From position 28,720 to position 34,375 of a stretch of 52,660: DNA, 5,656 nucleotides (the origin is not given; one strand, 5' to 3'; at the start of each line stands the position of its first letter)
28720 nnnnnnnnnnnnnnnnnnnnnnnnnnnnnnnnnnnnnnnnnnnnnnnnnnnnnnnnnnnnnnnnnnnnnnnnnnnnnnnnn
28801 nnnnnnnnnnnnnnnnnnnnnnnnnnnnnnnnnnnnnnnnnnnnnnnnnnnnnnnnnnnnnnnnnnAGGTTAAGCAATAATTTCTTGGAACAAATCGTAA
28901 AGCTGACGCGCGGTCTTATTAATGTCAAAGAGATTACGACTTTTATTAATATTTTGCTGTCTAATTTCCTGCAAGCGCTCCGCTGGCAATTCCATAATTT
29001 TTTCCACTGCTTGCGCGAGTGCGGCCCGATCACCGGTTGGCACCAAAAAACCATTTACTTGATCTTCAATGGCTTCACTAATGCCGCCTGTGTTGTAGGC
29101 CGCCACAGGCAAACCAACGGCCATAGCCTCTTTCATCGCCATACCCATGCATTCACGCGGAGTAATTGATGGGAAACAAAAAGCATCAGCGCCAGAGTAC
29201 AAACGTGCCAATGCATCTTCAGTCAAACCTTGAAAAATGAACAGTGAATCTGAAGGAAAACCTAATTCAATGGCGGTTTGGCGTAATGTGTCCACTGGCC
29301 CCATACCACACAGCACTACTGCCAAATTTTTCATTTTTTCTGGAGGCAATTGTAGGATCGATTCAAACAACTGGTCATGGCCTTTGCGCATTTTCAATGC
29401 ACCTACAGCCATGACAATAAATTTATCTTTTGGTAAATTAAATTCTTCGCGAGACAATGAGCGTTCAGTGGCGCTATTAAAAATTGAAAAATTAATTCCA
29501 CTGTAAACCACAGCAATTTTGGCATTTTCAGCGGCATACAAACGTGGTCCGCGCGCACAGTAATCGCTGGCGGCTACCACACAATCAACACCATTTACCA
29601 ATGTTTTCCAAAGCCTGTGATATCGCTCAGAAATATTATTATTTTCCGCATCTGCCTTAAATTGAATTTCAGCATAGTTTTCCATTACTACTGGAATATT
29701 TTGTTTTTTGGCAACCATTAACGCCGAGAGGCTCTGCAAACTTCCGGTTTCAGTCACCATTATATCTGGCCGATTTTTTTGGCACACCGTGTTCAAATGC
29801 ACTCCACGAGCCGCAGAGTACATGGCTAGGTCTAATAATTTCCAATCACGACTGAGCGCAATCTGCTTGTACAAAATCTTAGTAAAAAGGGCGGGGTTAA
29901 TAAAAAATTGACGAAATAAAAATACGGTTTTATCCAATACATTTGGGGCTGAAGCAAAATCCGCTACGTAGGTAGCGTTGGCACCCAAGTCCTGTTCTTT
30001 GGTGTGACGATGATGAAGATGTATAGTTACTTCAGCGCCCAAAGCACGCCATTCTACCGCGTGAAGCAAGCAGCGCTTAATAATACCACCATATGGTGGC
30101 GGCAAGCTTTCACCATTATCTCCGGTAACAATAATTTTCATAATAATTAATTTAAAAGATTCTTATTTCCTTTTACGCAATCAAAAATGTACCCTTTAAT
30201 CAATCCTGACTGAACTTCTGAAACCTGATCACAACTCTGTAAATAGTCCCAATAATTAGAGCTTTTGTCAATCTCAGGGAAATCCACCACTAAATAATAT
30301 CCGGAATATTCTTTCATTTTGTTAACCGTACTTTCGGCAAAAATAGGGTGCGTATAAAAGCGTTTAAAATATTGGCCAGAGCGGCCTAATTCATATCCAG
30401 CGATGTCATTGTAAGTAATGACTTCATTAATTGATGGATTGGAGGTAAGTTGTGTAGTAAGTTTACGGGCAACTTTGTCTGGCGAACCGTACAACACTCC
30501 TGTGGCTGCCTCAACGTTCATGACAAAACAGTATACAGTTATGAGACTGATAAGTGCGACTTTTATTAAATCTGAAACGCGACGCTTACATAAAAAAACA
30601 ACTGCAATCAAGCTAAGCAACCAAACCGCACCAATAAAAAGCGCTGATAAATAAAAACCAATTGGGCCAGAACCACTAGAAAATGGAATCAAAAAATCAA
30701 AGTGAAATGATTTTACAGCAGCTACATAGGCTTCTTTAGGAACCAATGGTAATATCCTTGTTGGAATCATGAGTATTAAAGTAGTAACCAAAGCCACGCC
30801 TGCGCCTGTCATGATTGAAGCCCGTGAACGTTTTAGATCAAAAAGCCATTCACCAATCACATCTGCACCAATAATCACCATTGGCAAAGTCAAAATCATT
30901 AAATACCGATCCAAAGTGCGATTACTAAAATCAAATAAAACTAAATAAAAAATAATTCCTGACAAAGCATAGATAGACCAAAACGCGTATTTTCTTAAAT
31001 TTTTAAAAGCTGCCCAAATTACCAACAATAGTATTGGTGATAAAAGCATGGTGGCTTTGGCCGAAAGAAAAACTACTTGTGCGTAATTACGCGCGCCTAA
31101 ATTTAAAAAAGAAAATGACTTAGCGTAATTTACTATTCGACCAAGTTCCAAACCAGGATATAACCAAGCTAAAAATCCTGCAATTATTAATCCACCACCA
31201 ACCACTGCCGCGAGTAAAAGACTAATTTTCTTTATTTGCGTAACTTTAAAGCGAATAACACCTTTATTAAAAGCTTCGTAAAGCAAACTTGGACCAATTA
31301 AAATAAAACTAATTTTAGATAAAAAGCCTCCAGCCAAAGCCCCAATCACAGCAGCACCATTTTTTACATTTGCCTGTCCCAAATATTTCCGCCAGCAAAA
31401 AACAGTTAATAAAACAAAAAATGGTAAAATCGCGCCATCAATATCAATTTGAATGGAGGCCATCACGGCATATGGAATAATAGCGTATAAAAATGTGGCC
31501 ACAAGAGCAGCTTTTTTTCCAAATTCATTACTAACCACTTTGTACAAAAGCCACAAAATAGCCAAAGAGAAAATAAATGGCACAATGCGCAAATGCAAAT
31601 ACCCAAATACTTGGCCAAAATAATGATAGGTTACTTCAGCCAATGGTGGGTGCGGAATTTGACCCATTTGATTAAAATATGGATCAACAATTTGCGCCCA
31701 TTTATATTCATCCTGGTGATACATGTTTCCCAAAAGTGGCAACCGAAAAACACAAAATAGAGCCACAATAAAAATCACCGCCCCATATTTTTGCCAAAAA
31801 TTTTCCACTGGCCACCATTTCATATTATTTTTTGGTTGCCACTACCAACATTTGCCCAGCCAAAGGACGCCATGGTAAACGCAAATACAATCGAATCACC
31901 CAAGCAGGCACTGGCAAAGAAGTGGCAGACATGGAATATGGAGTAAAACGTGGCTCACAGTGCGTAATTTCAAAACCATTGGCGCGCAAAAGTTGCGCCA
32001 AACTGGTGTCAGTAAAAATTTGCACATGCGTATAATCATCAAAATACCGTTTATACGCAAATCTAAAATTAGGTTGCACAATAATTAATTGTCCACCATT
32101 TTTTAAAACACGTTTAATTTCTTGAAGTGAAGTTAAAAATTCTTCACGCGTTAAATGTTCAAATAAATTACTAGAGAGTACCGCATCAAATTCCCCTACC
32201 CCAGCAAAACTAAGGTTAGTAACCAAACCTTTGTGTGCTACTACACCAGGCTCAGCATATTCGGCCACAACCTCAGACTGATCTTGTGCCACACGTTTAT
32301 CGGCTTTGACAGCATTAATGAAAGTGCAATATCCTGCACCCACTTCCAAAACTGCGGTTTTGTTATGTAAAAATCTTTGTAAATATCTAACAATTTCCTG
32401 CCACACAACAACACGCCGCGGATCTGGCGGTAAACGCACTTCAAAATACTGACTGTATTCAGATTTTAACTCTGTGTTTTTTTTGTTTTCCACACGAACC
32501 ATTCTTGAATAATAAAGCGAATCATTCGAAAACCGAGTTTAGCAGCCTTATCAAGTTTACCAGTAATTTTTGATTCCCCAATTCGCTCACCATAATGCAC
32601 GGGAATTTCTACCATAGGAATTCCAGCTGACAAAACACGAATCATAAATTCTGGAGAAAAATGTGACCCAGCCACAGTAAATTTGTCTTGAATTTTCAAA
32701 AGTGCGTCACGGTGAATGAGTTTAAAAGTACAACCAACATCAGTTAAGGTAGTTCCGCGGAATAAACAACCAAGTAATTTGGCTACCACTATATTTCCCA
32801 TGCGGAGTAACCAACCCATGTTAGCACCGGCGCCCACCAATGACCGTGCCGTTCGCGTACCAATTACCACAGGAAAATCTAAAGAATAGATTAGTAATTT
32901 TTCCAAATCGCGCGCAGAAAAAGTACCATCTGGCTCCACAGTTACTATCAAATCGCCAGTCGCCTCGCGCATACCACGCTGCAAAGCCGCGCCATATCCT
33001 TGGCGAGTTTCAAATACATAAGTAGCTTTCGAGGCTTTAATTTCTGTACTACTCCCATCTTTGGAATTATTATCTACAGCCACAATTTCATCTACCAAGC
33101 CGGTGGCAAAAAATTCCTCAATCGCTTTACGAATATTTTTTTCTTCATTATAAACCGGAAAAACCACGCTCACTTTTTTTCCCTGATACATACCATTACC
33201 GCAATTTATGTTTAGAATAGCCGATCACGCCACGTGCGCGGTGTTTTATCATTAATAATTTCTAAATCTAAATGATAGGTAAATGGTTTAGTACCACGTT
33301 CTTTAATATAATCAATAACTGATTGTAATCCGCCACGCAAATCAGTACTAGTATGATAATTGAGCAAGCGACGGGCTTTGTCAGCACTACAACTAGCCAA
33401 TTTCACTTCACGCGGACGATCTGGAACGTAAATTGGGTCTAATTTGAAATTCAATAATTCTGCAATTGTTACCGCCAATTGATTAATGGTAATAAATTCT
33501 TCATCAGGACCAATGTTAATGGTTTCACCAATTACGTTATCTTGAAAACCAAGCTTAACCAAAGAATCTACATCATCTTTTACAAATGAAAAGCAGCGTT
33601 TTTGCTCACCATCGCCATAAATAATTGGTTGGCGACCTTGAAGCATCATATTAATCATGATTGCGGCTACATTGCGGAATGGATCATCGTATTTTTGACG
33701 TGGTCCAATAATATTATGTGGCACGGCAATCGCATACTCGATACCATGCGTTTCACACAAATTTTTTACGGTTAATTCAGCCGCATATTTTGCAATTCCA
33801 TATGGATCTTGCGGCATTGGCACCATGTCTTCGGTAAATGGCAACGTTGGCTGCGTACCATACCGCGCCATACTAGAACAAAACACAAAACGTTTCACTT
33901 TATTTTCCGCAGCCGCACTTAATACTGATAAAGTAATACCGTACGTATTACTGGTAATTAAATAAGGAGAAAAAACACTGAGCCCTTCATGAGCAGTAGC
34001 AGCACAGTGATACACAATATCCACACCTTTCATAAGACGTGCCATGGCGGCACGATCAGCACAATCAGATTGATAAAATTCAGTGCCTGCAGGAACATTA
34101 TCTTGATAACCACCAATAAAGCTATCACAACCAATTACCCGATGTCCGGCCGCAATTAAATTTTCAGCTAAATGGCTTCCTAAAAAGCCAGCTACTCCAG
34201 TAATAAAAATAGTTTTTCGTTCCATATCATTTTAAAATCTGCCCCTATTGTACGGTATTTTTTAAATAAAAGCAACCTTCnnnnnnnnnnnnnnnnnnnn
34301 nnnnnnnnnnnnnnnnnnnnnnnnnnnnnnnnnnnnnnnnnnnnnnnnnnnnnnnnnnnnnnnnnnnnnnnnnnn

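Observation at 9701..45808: A 32-kb uninterrupted glycan-assembly super-locus runs straight into a 1255-aa Ser/Thr-rich secreted protein: candidate surface (S-layer) protein glycosylation system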

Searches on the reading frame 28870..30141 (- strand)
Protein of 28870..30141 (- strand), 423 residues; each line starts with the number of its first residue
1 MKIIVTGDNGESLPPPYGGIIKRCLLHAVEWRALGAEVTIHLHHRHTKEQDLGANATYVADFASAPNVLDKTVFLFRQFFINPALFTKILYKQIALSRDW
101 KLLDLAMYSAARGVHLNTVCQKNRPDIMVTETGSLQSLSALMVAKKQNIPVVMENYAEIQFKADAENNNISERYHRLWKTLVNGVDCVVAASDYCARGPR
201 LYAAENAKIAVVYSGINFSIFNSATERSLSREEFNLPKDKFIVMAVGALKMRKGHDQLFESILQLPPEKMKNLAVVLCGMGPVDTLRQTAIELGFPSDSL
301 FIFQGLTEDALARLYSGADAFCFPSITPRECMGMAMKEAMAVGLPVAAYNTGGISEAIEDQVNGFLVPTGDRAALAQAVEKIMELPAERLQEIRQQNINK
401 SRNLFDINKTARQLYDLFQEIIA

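Call 5: search_protein_families(library=pfam, proteins=[window:28870-30141:-], max_evalue=0.001)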
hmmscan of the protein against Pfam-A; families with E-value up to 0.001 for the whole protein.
window:28870-30141:- (423 aa): 4 families
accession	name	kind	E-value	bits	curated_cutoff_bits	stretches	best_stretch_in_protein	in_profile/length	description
PF00534.26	Glycos_transf_1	-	2e-32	112.5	26.4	1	229-396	4-168/172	Glycosyl transferases group 1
PF13692.12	Glyco_trans_1_4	-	1.9e-26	93.5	27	1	241-383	2-140/142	Glycosyl transferases group 1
PF13579.12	Glyco_trans_4_4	-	2.9e-08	34.6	29.7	1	18-214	1-157/158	Glycosyl transferase 4-like domain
PF13439.12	Glyco_transf_4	-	3.8e-08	34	28.5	1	111-217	59-167/170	Glycosyltransferase Family 4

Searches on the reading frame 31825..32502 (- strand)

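Call 6: search_protein_families(library=pfam, proteins=[window:31825-32502:-], max_evalue=0.001)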
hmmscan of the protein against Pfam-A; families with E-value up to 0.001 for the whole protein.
window:31825-32502:- (225 aa): 5 families
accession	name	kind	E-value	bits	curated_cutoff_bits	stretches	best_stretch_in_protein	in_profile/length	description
PF08241.18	Methyltransf_11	-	2.9e-10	41.1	21.2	1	52-141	1-95/95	Methyltransferase domain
PF13489.12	Methyltransf_23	-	3.7e-10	40.2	27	1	42-181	14-163/164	Methyltransferase domain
PF13649.12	Methyltransf_25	-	3.1e-08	34.6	27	1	51-137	1-97/97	Methyltransferase domain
PF08242.18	Methyltransf_12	-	2.2e-05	25.5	30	1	52-139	1-98/98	Methyltransferase domain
PF02353.26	CMAS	-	0.00091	19.1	27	0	50-166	65-193/273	Mycolic acid cyclopropane synthetase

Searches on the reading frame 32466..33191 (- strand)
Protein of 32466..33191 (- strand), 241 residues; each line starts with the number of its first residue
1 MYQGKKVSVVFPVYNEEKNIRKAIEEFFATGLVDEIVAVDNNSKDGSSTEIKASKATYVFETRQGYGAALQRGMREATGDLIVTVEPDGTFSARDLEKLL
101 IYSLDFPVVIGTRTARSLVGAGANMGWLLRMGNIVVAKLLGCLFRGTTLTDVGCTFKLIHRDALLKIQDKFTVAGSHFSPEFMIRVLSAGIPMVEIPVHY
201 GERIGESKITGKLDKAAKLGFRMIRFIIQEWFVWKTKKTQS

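Call 6: search_protein_families(library=pfam, proteins=[window:32466-33191:-], max_evalue=0.001)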
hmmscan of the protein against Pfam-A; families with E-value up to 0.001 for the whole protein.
window:32466-33191:- (241 aa): 1 family
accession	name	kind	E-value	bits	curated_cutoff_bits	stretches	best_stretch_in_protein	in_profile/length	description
PF00535.33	Glycos_transf_2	-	7.5e-22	78.5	23.3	1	8-164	1-164/168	Glycosyl transferase family 2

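Call 85: search_protein_families(library=ncbifam, proteins=[window:32466-33191:-], max_evalue=0.0001)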
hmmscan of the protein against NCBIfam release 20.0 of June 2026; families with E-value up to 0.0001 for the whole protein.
window:32466-33191:- (241 aa): 11 families
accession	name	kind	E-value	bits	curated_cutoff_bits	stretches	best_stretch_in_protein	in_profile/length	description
TIGR04182.1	glyco_TIGR04182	equivalog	2.7e-21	76.2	325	1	6-209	1-199/293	S-layer glycoprotein N-glycosyltransferase AglJ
NF041391.1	DPhHxTase_Halo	equivalog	2.3e-19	69.2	375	1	13-210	3-193/213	dolichyl-phosphate hexose transferase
NF058614.1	PPMAGASynPpgS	equivalog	1.7e-11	44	370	1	7-198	2-194/226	polyprenyl-phospho-N-acetylgalactosaminyl synthase PpgS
NF010496.0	PRK13915.1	equivalog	3.4e-10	39.5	262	1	3-88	29-126/307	glucosyl-3-phosphoglycerate synthase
TIGR04283.1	glyco_like_mftF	equivalog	4.7e-10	39.4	182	1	7-94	1-88/221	TIGR04283 family arsenosugar biosynthesis glycosyltransferase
NF007986.1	PRK10714.1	equivalog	4.4e-09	35.8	529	1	5-208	6-209/316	undecaprenyl-phosphate 4-deoxy-4-formamido-L-arabinose transferase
TIGR03937.1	PgaC_IcaA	equivalog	2.6e-08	33.3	422.3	1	5-92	45-139/407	poly-beta-1,6-N-acetyl-D-glucosamine synthase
NF038302.1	EPS_HpsE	equivalog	6.4e-08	31.9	300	1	7-88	3-96/307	hormogonium polysaccharide biosynthesis glycosyltransferase HpsE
NF007482.0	PRK10073.1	equivalog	1e-05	24.7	423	1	3-100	4-107/334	glycosyltransferase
NF041875.1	EPS_EpsD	equivalog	1.3e-05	24.8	370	1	7-88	1-89/325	exopolysaccharide biosynthesis glycosyltransferase EpsD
TIGR03965.1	mycofact_glyco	equivalog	2.5e-05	23.3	280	1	5-101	74-177/467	mycofactocin biosynthesis glycosyltransferase MftF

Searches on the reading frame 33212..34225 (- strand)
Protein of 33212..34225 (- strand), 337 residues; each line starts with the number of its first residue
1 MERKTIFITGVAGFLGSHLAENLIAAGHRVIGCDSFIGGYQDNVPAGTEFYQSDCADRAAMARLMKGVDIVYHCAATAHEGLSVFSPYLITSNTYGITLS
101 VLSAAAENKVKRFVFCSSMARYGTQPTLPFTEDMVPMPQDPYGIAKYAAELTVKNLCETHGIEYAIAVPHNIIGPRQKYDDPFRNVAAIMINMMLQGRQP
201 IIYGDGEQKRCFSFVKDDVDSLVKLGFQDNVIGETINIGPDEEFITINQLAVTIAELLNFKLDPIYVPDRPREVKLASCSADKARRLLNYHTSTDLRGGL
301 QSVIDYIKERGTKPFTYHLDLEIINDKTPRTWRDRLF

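Call 6: search_protein_families(library=pfam, proteins=[window:33212-34225:-], max_evalue=0.001)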
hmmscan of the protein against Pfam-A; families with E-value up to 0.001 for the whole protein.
window:33212-34225:- (337 aa): 8 families
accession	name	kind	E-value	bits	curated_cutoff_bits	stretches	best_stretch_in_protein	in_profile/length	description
PF01370.27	Epimerase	-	3.5e-50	171.1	20.9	1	6-239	1-240/240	NAD dependent epimerase/dehydratase family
PF16363.11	GDP_Man_Dehyd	-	3.9e-41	142.1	27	1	7-301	1-330/332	GDP-mannose 4,6 dehydratase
PF07993.18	NAD_binding_4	-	7.6e-12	45.4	20.1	1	59-209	80-245/258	Male sterility protein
PF01073.25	3Beta_HSD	-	2.8e-11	43.4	22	1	8-155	2-159/280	3-beta hydroxysteroid dehydrogenase/isomerase family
PF13460.12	NAD_binding_10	-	5.7e-11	43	27.2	1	10-169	1-143/184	NAD(P)H-binding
PF04321.23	RmlD_sub_bind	-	2.5e-09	37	27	1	5-161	2-144/287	RmlD substrate binding domain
PF05368.20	NmrA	-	2.1e-06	28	27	1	3-118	2-107/298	NmrA-like family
PF02719.21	Polysacc_synt_2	-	2.6e-06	27.3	20.2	1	53-118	61-128/293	Polysaccharide biosynthesis protein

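Call 21: search_protein_families(library=ncbifam, proteins=[window:33212-34225:-], max_evalue=0.00001)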
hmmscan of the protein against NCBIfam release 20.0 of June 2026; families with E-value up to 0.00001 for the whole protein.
window:33212-34225:- (337 aa): 24 families
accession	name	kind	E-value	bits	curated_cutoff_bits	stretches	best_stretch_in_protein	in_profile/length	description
TIGR04180.1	EDH_00030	hypoth_equivalog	1e-39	136.4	475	1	6-293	1-295/297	NAD-dependent 4,6-dehydratase LegB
TIGR01181.1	dTDP_gluc_dehyt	equivalog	1.1e-29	103.5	365.1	1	6-308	2-312/321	dTDP-glucose 4,6-dehydratase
NF011728.1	PRK15181.1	equivalog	2.3e-26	92.6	760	1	4-307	16-338/348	Vi polysaccharide biosynthesis UDP-N-acetylglucosaminuronic acid C-4 epimerase TviC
TIGR01179.1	galE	equivalog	4.2e-26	91.6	262.3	1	6-179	2-183/332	UDP-glucose 4-epimerase GalE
TIGR03466.1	HpnA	hypoth_equivalog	9.6e-22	77.3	367.65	1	5-200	2-194/327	hopanoid-associated sugar epimerase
TIGR02197.1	heptose_epim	equivalog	7.2e-18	64.8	274.6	1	6-306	1-312/316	ADP-glyceromanno-heptose 6-epimerase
NF007956.0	PRK10675.1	subfamily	4e-17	62.3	394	1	6-159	3-166/338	UDP-glucose 4-epimerase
NF007490.0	PRK10084.1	subfamily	1.2e-16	60.7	649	1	6-306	3-333/361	dTDP-glucose 4,6-dehydratase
NF007582.0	PRK10217.1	equivalog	1.8e-15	56.9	698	1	4-259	2-271/355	dTDP-glucose 4,6-dehydratase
NF047922.1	GDPFucSynFcl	equivalog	4.3e-15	56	500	1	57-304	41-298/308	GDP-L-fucose synthase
NF042422.1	oxyalk_red_OleD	equivalog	1.8e-14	53.9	580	1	6-155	3-152/329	2-alkyl-3-oxoalkanoate reductase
NF008872.0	PRK11908.1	equivalog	6.5e-14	51.7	294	1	4-259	2-272/349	bifunctional UDP-4-keto-pentose/UDP-xylose synthase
TIGR01472.1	gmd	equivalog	2.9e-13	49.8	415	1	5-226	2-239/342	GDP-mannose 4,6-dehydratase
NF042423.1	oxyalk_red_Shew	equivalog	7.1e-13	48.3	580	1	4-177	9-179/331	2-alkyl-3-oxoalkanoate reductase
NF005998.1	PRK08125.1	equivalog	2.4e-12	46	777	1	3-258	315-585/649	bifunctional UDP-4-amino-4-deoxy-L-arabinose formyltransferase/UDP-glucuronic acid oxidase ArnA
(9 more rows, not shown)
